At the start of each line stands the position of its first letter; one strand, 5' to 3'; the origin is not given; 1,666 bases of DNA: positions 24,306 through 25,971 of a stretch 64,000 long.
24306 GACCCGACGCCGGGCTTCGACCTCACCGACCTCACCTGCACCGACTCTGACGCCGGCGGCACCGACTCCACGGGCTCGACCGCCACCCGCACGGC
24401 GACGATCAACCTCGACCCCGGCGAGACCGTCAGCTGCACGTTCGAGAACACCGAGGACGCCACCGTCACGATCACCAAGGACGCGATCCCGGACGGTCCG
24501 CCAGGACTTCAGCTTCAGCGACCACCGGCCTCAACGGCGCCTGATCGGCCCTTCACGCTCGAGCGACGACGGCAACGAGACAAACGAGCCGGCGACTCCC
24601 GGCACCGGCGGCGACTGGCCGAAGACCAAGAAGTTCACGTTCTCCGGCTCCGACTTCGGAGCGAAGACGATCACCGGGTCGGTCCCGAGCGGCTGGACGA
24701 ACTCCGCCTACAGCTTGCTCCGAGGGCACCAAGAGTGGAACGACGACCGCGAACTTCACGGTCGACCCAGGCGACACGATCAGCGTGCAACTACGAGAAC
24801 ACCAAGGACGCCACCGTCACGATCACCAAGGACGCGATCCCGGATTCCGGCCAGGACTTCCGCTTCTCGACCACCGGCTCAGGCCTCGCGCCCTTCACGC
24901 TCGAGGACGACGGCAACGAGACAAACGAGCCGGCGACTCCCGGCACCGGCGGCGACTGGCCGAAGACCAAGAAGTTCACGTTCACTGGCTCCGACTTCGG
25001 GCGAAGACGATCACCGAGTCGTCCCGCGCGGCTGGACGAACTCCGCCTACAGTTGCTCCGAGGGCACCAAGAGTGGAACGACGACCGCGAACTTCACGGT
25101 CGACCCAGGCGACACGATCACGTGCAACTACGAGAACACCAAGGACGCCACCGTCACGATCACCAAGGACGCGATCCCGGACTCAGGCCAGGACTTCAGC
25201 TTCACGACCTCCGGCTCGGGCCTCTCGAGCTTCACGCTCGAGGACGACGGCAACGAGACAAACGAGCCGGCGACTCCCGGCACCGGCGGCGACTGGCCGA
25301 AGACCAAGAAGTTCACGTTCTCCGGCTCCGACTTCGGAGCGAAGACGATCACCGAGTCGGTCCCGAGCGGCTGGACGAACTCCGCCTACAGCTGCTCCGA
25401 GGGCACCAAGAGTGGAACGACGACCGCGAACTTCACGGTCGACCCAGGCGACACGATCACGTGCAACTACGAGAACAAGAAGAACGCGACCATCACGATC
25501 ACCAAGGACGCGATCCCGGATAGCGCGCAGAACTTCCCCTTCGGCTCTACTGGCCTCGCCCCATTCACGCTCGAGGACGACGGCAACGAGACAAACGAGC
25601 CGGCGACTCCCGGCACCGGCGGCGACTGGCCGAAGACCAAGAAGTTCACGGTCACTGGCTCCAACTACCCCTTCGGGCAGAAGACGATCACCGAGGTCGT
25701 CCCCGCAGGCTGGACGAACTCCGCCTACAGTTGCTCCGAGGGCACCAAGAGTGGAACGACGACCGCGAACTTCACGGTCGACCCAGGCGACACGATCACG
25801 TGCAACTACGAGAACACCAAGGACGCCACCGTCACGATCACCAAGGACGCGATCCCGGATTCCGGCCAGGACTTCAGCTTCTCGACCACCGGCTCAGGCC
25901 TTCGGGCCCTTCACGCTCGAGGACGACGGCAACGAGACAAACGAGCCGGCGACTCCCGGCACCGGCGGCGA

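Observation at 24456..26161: Nine inferred single-base indels concentrated in the second repeat family break giant gene 4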

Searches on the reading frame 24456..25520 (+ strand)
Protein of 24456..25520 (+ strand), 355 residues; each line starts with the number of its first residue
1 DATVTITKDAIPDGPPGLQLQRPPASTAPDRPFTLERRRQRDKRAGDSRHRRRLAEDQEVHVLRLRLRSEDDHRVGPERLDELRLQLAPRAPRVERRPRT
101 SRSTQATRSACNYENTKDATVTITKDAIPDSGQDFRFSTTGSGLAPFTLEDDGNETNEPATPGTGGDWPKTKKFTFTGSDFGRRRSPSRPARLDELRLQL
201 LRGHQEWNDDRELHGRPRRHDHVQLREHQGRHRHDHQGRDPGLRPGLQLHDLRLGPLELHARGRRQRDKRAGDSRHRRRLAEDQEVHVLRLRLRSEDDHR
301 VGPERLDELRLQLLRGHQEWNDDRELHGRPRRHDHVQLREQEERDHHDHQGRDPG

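Call 39: search_protein_families(library=pfam, proteins=[window:24456-25520:+], max_evalue=0.01)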
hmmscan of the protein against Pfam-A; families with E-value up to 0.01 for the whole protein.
seq(355 aa): 0 families

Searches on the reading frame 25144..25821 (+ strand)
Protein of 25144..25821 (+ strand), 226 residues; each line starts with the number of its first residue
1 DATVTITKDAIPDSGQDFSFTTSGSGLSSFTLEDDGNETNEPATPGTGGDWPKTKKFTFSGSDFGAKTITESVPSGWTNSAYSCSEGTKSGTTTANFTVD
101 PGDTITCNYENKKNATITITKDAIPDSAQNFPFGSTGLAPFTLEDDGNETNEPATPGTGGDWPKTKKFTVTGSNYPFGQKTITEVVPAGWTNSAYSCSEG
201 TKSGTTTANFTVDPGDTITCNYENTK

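Call 10: search_protein_families(library=pfam, proteins=[window:25144-25821:+], max_evalue=0.01)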
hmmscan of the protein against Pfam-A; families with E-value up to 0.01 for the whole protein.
window:25144-25821:+ (226 aa): 2 families
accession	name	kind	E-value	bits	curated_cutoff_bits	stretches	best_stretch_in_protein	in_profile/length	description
PF24514.1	SpaA_4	-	7.1e-18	65.8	27.3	2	4-113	1-107/107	Prealbumin-like fold domain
PF19403.5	SpaA_2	-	6.3e-09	36.7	25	2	155-221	34-95/96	Prealbumin-like fold domain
